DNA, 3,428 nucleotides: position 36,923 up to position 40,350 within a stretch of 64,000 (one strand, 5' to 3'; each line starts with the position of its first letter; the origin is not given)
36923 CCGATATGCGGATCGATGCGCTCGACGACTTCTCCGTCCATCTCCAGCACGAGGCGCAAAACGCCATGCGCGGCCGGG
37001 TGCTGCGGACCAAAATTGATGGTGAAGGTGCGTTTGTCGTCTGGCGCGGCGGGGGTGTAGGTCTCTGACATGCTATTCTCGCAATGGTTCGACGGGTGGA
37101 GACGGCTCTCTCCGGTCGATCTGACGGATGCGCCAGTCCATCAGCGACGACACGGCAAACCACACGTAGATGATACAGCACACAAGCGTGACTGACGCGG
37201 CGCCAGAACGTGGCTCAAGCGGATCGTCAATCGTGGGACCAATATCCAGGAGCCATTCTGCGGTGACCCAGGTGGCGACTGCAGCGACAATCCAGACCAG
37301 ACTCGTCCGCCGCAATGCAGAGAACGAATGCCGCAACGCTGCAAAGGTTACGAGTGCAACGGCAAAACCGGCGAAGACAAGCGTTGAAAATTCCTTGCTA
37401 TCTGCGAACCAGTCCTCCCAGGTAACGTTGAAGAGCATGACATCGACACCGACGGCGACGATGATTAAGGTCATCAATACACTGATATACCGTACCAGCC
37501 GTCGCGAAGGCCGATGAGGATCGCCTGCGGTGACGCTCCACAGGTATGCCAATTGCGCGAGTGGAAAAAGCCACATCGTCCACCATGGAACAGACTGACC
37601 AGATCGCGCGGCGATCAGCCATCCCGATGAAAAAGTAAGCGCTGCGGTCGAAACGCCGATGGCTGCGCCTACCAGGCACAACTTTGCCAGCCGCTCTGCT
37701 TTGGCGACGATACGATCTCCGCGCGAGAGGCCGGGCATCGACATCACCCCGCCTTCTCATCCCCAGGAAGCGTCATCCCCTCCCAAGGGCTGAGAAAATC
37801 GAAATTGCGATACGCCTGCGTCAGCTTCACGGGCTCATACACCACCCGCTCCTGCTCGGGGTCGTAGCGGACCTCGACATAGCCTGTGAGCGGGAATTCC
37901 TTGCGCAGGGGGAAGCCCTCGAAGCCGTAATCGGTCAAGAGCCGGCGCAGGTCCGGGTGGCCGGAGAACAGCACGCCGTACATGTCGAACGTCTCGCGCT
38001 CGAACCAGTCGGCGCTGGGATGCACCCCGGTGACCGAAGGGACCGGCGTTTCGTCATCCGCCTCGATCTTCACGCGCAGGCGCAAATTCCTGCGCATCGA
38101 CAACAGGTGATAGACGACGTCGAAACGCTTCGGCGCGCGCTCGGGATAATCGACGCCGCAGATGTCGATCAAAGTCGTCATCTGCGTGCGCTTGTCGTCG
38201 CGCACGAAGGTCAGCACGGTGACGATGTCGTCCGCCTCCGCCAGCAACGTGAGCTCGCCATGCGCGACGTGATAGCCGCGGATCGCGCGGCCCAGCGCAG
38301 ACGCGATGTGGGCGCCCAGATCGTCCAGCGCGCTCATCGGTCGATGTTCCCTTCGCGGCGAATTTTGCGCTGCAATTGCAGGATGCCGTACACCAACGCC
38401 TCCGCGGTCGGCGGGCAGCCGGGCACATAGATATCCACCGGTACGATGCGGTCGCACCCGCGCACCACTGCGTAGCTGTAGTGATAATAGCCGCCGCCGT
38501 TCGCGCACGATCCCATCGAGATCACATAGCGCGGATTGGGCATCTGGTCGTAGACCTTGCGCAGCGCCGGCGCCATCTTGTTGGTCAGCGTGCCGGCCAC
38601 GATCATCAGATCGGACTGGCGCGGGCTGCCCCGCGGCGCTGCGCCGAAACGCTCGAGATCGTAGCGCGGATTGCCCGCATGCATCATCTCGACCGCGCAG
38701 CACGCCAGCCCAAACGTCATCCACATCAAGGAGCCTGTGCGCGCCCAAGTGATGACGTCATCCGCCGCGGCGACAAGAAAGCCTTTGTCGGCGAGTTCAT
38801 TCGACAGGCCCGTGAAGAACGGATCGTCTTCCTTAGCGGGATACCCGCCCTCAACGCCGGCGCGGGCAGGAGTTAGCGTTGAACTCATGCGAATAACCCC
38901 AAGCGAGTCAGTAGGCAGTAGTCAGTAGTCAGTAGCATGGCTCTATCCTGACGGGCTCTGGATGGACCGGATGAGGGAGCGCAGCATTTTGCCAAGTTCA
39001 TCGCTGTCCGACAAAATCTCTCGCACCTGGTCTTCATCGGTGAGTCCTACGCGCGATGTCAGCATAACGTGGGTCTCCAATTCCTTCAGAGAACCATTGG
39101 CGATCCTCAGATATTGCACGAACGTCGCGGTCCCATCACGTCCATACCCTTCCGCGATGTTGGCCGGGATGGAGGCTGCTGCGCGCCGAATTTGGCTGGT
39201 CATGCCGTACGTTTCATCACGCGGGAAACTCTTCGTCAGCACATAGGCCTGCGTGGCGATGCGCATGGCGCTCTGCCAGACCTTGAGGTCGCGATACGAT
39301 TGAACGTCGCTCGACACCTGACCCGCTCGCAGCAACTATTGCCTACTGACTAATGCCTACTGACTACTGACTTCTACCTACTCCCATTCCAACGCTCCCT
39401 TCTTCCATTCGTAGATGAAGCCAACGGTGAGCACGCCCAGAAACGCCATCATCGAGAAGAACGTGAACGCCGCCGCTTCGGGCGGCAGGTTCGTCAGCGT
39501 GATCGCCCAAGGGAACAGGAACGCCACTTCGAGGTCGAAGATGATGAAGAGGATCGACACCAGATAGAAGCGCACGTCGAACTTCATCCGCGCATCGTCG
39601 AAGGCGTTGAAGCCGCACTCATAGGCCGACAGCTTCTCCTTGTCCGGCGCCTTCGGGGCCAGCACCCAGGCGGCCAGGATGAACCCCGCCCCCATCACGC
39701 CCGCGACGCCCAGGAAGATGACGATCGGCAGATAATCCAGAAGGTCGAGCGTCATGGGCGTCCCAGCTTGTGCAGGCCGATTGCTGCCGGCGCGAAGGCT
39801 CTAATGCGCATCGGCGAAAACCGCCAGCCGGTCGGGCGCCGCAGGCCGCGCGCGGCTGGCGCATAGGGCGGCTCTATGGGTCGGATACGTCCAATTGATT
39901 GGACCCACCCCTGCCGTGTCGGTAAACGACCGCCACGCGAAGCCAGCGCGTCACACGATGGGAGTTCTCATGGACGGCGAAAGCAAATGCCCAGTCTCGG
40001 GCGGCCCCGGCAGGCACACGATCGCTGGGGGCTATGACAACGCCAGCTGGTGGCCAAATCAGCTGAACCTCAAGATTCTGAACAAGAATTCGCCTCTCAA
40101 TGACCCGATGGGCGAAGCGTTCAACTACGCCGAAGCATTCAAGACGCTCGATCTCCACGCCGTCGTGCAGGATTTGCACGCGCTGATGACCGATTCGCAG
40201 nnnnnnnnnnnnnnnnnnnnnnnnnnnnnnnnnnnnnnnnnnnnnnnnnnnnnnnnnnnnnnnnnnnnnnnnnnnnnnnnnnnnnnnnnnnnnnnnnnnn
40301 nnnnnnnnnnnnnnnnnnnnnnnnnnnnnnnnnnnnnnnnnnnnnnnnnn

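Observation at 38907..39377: Intervening-sequence-type four-helix-bundle gene inserted between nuoA and nuoB, bracketed by 29-nt inverted heptamer repeats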

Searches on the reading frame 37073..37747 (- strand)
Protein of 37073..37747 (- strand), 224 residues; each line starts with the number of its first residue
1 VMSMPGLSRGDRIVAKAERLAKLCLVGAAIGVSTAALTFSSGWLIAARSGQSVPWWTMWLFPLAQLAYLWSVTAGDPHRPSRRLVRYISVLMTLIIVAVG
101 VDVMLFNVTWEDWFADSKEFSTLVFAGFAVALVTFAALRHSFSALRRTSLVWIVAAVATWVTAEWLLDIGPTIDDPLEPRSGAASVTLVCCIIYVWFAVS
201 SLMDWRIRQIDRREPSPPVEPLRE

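Call 4: search_protein_families(library=pfam, proteins=[window:37073-37747:-], max_evalue=0.01)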
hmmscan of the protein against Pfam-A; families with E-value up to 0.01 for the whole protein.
window:37073-37747:- (224 aa): 0 families

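Call 5: search_protein_families(library=ncbifam, proteins=[window:37073-37747:-], max_evalue=0.01)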
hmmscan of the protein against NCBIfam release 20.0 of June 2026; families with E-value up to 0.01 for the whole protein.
window:37073-37747:- (224 aa): 0 families

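Call 58: search_protein_families(library=padloc, proteins=[window:37073-37747:-], max_evalue=0.01)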
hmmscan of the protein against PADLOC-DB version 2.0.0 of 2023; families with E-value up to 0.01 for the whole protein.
window:37073-37747:- (224 aa): 0 families

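Call 59: search_protein_families(library=phrogs, proteins=[window:37073-37747:-], max_evalue=0.01)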
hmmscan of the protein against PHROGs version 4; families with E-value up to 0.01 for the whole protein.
window:37073-37747:- (224 aa): 0 families

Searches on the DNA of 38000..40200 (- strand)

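Call 33: search_rna_families(source=window, start=38000, end=40200, threshold=evalue, max_evalue=1)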
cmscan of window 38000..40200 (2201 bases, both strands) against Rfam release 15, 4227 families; matches with E-value up to 1: 2.
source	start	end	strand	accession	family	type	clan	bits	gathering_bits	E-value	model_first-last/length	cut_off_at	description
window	38104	38236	+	RF02989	gntR-DTE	Gene; sRNA;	-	22.9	63.6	0.18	1-119/119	no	gntR-DTE RNA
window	38151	38339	+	RF03018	RT-15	Gene; sRNA;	-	17.8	82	0.23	1-192/192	no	RT-15 RNA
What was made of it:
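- On Known RNA families (Rfam): Only two chance-level hits elsewhere in 38000-40200, at E about 0.2 (call 33).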

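Call 48: search_rna_families(sources=[L004, L018, L019, L026, L036, L047, L066, L069, L072, L075, L042, L055], threshold=gathering)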
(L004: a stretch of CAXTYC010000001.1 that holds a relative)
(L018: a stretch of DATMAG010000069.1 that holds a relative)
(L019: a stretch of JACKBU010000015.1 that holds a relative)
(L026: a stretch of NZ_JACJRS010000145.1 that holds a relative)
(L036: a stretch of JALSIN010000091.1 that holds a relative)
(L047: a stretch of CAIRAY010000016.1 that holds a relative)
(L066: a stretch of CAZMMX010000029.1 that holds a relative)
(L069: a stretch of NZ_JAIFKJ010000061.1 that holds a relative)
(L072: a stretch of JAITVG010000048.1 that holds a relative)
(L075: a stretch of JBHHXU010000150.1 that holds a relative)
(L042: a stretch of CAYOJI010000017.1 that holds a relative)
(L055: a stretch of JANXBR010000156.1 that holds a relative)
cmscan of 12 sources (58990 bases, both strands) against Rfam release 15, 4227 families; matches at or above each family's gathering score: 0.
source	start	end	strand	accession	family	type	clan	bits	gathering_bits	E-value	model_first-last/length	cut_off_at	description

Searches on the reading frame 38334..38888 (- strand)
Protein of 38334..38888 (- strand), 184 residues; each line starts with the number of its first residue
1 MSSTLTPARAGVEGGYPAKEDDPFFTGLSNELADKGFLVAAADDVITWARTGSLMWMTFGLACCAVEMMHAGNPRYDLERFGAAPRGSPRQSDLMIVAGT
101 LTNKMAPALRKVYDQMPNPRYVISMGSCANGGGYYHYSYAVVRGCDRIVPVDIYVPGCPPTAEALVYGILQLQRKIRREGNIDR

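Call 4: search_protein_families(library=pfam, proteins=[window:38334-38888:-], max_evalue=0.01)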
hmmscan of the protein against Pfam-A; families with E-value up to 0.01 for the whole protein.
window:38334-38888:- (184 aa): 1 family
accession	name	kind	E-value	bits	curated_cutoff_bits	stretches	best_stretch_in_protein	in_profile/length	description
PF01058.29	Oxidored_q6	-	6.7e-29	100.7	27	1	63-172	1-128/128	NADH ubiquinone oxidoreductase, 20 Kd subunit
